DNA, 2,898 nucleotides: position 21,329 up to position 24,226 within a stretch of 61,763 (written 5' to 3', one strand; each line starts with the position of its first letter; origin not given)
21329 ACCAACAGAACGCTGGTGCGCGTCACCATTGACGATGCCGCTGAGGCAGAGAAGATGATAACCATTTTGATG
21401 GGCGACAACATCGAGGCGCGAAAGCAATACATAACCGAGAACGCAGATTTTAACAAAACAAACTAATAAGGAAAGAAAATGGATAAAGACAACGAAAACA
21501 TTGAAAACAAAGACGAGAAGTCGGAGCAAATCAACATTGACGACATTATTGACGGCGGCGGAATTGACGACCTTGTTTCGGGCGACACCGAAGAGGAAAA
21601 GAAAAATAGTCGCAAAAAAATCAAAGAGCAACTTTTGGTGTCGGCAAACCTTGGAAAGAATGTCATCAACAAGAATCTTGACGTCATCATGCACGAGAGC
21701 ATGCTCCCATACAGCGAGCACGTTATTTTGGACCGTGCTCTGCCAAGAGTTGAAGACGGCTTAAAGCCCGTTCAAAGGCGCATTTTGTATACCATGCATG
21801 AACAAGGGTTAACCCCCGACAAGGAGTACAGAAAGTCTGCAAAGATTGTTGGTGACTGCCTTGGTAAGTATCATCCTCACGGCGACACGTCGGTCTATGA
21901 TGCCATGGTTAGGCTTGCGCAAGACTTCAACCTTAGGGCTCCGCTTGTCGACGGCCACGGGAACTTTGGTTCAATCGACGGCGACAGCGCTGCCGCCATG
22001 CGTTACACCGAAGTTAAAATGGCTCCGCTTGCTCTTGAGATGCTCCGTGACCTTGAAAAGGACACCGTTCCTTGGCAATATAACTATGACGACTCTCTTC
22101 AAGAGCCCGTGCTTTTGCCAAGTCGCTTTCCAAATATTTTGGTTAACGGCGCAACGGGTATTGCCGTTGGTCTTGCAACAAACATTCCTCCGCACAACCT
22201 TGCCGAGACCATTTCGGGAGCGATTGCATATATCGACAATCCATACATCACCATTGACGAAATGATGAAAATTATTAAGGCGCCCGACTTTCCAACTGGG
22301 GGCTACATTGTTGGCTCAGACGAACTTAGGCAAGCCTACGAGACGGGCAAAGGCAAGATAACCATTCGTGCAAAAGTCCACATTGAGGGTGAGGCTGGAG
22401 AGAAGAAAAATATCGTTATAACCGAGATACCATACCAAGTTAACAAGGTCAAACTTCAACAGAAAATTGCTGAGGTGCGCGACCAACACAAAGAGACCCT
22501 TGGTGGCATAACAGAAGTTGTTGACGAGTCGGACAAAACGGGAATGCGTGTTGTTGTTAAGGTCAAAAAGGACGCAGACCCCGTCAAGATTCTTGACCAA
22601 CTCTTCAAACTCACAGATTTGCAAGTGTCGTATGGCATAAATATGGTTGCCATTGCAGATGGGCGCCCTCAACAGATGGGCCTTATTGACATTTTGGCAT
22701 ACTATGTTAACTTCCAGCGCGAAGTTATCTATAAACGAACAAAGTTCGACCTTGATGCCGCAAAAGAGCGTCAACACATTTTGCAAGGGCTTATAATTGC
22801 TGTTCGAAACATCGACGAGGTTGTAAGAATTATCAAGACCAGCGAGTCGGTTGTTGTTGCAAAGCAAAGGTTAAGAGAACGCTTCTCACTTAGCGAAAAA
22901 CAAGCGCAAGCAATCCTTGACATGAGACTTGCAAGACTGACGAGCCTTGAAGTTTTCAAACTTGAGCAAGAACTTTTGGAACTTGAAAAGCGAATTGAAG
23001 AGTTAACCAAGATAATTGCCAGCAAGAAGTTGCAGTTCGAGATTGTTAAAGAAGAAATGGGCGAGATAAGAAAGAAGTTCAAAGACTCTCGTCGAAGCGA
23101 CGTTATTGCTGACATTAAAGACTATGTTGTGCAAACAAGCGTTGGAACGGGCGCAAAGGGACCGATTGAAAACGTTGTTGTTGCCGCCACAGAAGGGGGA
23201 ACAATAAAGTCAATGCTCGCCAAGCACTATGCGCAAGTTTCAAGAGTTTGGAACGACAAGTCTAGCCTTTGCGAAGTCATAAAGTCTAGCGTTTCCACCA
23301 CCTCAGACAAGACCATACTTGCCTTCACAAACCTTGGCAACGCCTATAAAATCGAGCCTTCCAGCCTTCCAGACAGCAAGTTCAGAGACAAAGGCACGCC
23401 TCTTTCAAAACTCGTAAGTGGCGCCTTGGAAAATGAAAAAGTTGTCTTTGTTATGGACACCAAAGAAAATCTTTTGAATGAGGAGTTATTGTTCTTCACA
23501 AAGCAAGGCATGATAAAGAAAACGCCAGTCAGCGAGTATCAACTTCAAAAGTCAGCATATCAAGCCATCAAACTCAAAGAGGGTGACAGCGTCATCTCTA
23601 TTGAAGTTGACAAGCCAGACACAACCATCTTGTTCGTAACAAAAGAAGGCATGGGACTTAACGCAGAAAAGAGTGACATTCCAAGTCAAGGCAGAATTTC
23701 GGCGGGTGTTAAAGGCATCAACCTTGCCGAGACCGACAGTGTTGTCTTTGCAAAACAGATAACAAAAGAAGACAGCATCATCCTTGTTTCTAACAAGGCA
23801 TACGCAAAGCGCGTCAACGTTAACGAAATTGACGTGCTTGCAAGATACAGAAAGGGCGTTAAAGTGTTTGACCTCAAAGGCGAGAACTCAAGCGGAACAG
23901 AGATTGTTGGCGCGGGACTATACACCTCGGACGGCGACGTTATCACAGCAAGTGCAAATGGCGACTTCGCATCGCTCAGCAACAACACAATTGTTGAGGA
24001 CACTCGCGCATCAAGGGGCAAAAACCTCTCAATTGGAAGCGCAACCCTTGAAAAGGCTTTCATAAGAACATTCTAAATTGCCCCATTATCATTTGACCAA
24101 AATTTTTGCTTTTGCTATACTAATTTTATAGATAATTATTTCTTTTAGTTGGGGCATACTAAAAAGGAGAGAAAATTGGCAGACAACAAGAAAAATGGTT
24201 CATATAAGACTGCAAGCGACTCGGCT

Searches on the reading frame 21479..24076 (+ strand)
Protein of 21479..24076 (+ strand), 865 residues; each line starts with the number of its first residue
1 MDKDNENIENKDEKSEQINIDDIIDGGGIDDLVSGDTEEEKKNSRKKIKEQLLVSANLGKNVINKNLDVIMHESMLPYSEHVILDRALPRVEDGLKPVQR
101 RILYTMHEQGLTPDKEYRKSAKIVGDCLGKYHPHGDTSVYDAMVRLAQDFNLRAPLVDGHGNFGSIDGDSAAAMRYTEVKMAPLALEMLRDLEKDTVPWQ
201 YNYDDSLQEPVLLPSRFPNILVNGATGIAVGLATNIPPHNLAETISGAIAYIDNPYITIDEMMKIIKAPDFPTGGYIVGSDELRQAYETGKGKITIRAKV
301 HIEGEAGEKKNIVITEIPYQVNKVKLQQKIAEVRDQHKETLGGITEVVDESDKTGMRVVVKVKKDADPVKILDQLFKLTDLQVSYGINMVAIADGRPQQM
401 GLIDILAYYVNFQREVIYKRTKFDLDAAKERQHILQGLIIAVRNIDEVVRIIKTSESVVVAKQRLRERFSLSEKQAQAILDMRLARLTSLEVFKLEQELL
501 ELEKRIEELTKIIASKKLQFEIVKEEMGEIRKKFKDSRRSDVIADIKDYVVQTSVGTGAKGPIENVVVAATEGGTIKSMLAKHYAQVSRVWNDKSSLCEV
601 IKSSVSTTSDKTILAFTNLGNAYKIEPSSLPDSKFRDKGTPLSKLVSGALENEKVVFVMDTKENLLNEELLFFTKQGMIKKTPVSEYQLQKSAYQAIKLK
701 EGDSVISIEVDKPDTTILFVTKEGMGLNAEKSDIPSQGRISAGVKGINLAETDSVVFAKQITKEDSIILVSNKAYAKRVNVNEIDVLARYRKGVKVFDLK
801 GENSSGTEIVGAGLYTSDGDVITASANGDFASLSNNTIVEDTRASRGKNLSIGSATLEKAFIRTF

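Call 19: search_protein_families(library=pfam, proteins=[window:21479-24076:+], max_evalue=0.001)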
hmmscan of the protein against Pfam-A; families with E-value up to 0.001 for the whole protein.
window:21479-24076:+ (865 aa): 2 families
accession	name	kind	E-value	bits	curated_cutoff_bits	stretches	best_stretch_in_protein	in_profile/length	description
PF00521.26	DNA_topoisoIV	-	5.2e-161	536.8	31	1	86-527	1-431/432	DNA gyrase/topoisomerase IV, subunit A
PF03989.18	DNA_gyraseA_C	-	6e-33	112.5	27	3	668-710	1-46/48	DNA gyrase C-terminal domain, beta-propeller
